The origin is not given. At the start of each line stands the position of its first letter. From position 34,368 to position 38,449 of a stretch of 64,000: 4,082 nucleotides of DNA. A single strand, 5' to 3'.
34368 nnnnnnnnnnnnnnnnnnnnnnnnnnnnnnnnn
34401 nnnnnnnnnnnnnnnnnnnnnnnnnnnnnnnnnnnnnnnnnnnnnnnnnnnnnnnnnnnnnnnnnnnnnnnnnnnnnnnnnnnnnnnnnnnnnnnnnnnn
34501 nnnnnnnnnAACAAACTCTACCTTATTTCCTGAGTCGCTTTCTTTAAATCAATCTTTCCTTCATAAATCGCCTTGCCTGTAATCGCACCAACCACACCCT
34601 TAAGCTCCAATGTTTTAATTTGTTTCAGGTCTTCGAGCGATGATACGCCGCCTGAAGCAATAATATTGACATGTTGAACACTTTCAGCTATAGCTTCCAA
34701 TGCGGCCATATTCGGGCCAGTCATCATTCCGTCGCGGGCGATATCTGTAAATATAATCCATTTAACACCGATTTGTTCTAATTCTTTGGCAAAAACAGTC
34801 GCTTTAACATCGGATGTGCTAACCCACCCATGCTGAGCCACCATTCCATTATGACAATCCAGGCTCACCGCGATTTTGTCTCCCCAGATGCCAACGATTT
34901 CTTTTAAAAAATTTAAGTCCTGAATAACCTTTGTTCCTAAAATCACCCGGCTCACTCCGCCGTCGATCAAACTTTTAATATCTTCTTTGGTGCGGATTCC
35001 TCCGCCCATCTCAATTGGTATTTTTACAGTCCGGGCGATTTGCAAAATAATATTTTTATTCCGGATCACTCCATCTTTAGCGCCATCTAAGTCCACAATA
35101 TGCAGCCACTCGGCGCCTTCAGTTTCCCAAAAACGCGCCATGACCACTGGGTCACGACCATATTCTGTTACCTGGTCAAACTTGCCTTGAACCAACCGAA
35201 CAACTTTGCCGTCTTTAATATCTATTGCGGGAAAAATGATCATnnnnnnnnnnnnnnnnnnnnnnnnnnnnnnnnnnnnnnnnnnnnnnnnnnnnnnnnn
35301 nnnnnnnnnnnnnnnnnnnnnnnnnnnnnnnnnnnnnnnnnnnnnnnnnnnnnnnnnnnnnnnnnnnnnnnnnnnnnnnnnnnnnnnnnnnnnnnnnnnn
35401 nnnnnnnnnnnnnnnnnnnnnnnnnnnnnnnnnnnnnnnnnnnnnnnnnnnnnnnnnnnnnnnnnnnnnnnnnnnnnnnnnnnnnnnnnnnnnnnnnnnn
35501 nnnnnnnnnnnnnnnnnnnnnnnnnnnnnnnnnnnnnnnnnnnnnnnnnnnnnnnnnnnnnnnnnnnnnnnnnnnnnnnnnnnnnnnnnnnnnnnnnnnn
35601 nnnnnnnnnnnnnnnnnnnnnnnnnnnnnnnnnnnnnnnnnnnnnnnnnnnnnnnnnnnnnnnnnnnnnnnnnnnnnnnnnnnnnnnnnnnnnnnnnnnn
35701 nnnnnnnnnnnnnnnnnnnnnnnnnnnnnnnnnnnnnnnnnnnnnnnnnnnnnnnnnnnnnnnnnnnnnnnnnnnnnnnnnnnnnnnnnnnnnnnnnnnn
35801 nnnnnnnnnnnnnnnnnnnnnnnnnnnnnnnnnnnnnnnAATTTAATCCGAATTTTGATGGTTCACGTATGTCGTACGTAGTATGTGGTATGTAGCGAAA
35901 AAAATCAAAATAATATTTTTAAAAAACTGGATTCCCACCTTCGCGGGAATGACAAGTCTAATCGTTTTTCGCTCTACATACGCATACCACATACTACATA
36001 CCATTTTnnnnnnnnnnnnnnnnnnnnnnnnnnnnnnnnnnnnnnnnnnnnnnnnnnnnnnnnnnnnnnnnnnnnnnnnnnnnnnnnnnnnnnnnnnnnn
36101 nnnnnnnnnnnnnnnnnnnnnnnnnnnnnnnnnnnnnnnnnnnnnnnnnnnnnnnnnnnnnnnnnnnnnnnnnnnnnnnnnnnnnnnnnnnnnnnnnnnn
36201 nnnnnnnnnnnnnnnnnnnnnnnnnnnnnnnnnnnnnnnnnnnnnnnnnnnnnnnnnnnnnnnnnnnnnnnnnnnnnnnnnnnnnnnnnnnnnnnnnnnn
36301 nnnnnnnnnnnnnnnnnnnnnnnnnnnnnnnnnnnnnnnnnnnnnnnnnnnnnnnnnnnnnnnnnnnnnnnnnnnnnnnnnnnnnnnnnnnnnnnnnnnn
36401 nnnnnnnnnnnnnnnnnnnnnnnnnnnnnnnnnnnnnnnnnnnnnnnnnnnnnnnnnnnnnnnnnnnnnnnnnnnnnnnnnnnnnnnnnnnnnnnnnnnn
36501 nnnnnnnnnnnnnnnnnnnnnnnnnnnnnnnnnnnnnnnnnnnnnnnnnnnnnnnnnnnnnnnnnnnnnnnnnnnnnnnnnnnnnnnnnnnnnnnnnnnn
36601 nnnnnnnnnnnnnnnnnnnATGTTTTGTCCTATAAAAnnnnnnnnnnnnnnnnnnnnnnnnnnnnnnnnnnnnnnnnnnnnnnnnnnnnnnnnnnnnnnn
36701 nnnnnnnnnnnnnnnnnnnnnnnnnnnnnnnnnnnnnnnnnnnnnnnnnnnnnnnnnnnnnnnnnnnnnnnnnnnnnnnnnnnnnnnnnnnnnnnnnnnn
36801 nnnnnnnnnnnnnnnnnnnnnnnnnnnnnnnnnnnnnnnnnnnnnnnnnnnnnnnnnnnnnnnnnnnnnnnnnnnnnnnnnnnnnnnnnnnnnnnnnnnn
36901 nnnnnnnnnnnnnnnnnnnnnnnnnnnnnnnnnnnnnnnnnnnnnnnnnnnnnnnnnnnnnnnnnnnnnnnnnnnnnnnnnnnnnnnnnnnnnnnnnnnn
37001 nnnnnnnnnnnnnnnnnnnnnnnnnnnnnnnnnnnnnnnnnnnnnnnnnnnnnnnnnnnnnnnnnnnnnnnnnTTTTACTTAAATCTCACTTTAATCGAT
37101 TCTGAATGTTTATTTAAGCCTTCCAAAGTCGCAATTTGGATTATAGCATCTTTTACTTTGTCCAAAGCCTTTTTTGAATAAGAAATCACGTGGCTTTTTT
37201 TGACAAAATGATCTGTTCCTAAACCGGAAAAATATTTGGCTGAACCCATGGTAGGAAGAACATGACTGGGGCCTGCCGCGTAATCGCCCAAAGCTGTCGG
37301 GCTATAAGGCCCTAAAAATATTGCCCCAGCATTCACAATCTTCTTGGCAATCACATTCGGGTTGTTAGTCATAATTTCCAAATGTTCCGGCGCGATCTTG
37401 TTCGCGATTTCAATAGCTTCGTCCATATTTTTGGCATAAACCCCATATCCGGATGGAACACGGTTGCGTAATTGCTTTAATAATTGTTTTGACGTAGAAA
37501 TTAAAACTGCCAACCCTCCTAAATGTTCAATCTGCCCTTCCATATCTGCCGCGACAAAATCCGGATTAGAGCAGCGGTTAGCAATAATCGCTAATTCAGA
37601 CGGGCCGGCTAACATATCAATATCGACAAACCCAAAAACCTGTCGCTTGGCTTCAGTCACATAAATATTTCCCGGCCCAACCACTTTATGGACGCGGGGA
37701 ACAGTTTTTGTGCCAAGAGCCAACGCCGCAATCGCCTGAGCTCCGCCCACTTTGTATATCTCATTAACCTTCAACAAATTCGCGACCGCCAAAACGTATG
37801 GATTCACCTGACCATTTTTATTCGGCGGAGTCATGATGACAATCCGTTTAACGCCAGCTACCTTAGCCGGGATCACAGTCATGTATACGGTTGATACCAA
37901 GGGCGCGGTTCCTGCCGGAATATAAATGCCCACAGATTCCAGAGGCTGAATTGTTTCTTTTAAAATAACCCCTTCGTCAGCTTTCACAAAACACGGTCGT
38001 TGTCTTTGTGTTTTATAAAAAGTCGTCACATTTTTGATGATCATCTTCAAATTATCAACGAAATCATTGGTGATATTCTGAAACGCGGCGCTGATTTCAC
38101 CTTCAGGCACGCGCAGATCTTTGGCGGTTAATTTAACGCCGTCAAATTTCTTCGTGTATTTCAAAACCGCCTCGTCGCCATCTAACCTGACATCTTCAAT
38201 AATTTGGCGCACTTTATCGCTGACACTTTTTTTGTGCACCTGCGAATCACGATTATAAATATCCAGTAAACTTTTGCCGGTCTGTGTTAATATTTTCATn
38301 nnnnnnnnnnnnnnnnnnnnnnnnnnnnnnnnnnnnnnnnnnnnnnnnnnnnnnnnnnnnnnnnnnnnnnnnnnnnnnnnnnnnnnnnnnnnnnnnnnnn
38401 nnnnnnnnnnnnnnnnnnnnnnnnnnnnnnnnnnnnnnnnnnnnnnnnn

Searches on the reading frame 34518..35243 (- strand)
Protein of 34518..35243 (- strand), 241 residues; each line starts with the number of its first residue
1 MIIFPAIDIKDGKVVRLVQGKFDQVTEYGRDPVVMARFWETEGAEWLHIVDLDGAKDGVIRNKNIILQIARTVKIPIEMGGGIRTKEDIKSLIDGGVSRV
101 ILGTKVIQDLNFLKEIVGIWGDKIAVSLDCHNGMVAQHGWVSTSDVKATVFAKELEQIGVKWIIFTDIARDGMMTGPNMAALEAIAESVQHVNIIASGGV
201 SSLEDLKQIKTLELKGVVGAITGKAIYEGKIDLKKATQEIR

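Call 11: search_protein_families(library=pfam, proteins=[window:34518-35243:-], max_evalue=0.001)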
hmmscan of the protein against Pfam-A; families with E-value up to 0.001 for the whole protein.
window:34518-35243:- (241 aa): 2 families
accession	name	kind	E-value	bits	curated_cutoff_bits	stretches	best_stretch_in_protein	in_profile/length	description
PF00977.27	His_biosynth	-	1.1e-76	257.7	23.6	1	3-232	2-228/228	Histidine biosynthesis protein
PF05690.20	ThiG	-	0.00025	20.9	23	0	17-107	119-208/247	Thiazole biosynthesis protein ThiG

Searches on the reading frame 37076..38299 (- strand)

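Call 11: search_protein_families(library=pfam, proteins=[window:37076-38299:-], max_evalue=0.001)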
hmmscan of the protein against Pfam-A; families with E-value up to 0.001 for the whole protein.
window:37076-38299:- (407 aa): 1 family
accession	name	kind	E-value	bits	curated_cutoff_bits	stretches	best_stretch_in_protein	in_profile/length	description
PF00815.25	Histidinol_dh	-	2.8e-146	488.1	27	1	19-406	4-411/411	Histidinol dehydrogenase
